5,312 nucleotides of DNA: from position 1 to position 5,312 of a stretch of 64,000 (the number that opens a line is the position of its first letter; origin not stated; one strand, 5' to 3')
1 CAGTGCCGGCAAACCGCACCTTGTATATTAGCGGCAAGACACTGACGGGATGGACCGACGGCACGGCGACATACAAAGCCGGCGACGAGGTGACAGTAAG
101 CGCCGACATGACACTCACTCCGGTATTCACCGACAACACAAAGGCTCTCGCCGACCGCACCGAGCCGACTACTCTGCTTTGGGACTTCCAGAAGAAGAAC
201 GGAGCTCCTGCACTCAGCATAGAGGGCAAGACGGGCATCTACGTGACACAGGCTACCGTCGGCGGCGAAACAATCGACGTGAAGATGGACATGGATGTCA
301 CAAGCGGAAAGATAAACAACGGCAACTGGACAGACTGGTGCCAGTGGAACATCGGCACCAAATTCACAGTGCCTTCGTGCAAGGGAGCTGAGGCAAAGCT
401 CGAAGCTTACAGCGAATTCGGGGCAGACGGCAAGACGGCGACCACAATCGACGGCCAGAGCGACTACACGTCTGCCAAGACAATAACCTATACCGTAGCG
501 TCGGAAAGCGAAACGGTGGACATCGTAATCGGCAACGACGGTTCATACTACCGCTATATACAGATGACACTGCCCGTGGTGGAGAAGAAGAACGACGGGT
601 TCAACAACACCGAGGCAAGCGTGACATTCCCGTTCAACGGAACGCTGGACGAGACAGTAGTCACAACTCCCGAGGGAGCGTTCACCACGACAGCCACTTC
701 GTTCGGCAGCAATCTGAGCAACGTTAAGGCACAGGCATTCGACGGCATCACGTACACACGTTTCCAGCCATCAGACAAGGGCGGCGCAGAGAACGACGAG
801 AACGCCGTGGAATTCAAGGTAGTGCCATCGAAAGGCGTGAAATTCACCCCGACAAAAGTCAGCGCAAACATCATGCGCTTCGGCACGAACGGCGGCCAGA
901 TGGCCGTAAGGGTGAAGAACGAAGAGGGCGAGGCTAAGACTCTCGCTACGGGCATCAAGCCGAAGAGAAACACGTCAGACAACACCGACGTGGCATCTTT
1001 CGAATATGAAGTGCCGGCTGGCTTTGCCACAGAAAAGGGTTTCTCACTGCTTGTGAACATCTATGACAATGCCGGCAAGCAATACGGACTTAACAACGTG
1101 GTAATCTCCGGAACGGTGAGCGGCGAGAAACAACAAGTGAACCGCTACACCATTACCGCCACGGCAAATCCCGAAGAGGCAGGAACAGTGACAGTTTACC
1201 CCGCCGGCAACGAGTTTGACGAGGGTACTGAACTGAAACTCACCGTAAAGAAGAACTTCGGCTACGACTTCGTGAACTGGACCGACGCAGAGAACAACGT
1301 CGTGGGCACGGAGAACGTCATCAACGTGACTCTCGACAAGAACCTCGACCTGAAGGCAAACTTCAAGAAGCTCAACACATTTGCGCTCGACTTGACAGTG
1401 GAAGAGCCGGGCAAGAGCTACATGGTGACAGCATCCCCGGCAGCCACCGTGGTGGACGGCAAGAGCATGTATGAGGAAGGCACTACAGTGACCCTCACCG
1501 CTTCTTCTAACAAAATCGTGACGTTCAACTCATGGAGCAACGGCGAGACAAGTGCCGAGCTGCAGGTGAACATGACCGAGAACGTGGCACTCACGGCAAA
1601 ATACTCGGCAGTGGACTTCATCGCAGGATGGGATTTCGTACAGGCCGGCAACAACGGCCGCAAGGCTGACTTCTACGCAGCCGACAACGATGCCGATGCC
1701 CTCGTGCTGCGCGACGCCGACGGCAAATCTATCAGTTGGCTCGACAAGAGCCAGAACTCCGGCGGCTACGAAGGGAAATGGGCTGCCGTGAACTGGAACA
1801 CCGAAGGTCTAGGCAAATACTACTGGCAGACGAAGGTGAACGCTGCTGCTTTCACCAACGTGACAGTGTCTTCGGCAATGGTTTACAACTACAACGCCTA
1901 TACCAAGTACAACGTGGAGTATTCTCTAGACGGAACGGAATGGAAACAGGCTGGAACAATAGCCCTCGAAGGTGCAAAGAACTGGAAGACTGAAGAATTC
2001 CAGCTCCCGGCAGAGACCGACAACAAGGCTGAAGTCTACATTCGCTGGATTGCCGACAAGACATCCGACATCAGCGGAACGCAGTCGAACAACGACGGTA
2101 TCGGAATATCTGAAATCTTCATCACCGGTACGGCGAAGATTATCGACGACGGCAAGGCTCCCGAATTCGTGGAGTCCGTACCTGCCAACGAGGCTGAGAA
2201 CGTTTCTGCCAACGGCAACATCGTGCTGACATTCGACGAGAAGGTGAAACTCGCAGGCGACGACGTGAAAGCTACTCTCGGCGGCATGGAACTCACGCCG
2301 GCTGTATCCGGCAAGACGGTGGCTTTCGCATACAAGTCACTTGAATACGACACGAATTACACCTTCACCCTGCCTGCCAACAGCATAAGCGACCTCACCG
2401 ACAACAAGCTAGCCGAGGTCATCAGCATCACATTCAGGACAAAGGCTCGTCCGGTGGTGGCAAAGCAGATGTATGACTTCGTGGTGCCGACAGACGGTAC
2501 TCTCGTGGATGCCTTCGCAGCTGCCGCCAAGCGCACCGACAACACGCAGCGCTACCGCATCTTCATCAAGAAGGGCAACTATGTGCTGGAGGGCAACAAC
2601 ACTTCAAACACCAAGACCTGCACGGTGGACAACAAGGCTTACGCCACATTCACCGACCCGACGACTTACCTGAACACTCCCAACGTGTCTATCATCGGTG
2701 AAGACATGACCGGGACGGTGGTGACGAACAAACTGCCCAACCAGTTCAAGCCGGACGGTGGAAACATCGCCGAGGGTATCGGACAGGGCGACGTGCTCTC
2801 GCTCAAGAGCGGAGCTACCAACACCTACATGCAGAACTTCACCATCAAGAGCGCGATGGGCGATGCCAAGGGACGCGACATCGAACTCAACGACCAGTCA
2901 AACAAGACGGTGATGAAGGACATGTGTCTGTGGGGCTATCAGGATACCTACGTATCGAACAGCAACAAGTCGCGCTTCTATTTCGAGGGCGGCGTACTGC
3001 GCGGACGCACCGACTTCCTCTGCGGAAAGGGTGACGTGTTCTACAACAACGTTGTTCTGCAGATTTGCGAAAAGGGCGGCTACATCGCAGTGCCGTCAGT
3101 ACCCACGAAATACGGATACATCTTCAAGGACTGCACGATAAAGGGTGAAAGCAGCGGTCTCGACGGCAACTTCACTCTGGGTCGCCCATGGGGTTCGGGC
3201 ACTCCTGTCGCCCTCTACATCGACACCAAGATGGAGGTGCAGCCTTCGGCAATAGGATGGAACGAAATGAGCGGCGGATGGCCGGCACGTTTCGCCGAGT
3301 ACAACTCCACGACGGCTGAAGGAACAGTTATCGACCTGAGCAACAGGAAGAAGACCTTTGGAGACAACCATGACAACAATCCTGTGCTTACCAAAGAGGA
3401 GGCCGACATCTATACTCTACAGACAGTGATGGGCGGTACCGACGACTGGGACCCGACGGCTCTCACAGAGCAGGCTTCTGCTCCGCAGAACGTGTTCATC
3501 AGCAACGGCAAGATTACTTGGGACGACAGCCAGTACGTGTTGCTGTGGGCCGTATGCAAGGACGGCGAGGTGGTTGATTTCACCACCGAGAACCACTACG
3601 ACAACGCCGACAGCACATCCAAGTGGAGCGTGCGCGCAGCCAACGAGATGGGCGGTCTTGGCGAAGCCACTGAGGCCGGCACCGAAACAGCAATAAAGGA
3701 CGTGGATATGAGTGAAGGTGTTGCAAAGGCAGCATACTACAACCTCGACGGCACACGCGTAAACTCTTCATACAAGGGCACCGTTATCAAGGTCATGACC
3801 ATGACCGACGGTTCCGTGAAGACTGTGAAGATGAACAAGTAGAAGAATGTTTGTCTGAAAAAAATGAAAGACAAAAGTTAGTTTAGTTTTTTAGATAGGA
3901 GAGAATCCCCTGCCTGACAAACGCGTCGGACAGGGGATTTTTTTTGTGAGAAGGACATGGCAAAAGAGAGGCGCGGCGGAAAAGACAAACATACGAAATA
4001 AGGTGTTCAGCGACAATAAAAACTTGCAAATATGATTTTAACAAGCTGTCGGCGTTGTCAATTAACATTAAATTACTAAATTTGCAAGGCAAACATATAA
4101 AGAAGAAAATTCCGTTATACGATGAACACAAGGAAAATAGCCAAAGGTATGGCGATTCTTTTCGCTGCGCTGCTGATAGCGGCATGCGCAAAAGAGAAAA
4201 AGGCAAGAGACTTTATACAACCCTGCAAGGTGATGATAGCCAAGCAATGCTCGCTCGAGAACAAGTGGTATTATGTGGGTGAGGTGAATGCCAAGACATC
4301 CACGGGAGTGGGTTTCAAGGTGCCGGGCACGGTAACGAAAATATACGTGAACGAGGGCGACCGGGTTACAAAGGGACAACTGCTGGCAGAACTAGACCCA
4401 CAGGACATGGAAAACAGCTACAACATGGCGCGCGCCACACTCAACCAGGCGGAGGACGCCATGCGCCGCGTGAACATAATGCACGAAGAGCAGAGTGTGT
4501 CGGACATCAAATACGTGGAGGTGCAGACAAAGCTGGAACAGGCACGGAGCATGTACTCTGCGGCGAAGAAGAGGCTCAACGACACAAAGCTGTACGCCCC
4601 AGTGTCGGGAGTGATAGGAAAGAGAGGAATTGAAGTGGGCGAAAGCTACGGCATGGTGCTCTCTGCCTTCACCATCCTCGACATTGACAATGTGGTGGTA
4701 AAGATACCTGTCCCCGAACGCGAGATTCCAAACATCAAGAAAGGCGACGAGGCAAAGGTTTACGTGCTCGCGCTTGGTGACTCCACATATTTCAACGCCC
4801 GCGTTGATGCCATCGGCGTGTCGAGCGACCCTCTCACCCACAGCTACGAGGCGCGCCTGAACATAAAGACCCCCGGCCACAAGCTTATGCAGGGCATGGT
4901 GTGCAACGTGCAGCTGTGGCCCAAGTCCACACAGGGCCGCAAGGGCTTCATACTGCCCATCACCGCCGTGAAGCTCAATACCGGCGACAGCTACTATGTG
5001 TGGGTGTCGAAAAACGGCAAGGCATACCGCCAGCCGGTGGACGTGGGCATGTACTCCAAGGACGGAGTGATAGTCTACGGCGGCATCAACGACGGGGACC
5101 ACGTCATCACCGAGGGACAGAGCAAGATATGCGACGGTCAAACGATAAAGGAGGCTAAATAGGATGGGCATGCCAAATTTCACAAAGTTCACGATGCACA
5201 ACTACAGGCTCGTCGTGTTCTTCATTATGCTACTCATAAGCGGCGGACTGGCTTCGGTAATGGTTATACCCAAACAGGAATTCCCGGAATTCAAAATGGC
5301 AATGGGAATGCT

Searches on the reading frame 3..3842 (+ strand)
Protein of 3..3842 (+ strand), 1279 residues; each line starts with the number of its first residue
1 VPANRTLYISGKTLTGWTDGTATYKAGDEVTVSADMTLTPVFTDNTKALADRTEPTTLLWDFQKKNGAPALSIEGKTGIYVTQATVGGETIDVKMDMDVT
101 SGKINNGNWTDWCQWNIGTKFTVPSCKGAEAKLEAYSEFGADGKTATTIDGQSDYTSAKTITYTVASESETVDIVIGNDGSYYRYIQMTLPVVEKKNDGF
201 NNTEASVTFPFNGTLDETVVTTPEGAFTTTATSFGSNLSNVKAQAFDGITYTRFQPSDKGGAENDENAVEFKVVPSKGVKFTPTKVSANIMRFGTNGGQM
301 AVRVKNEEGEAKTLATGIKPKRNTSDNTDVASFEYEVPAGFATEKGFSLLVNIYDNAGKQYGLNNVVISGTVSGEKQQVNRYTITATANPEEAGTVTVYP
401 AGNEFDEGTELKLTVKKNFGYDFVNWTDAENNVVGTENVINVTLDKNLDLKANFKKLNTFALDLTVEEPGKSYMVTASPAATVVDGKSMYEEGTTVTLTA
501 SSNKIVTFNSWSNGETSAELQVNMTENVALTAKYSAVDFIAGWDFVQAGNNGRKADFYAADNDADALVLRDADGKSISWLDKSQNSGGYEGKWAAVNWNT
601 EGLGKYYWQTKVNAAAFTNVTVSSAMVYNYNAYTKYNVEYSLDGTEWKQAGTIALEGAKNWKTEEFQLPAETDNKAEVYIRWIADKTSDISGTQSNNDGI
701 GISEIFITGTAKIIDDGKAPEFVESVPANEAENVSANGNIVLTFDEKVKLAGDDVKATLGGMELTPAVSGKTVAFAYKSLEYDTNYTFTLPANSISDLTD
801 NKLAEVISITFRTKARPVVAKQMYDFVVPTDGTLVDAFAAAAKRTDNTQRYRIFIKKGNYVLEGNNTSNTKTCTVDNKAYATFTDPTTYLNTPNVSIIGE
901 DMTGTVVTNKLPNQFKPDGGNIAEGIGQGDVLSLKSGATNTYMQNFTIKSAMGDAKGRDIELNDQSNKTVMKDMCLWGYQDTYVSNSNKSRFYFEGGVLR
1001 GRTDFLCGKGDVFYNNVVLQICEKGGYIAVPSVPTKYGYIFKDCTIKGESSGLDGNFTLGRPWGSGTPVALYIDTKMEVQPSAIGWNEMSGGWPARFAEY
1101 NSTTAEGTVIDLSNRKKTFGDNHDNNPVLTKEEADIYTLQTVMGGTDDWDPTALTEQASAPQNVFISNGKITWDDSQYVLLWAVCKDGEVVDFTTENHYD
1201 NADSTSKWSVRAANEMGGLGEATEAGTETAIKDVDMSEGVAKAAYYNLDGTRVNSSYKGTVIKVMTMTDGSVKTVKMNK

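Call 41: search_protein_families(library=pfam, proteins=[window:3-3842:+], max_evalue=0.00001)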
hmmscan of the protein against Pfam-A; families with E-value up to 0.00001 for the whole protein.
window:3-3842:+ (1279 aa): 2 families
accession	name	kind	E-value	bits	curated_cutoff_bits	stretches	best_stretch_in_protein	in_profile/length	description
PF13205.12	Big_5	-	1.8e-14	54.8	23.6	1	716-813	1-105/105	Bacterial Ig-like domain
PF18998.6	Flg_new_2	-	5.9e-14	52.3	23.6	2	385-456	2-71/73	Divergent InlB B-repeat domain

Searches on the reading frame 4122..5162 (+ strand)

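Call 41: search_protein_families(library=pfam, proteins=[window:4122-5162:+], max_evalue=0.00001)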
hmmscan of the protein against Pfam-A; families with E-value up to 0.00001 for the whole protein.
window:4122-5162:+ (346 aa): 3 families
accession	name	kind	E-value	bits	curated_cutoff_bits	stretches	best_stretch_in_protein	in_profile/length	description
PF16576.10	HlyD_D23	-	5.2e-23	81.9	30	1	55-260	14-213/214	Barrel-sandwich domain of CusB or HlyD membrane-fusion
PF13437.12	HlyD_3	-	4.2e-13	50.4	22.2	1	157-251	2-96/106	HlyD family secretion protein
PF13533.13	Biotin_lipoyl_2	-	1.7e-08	34.5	29.8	1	66-92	6-32/32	Biotin-lipoyl like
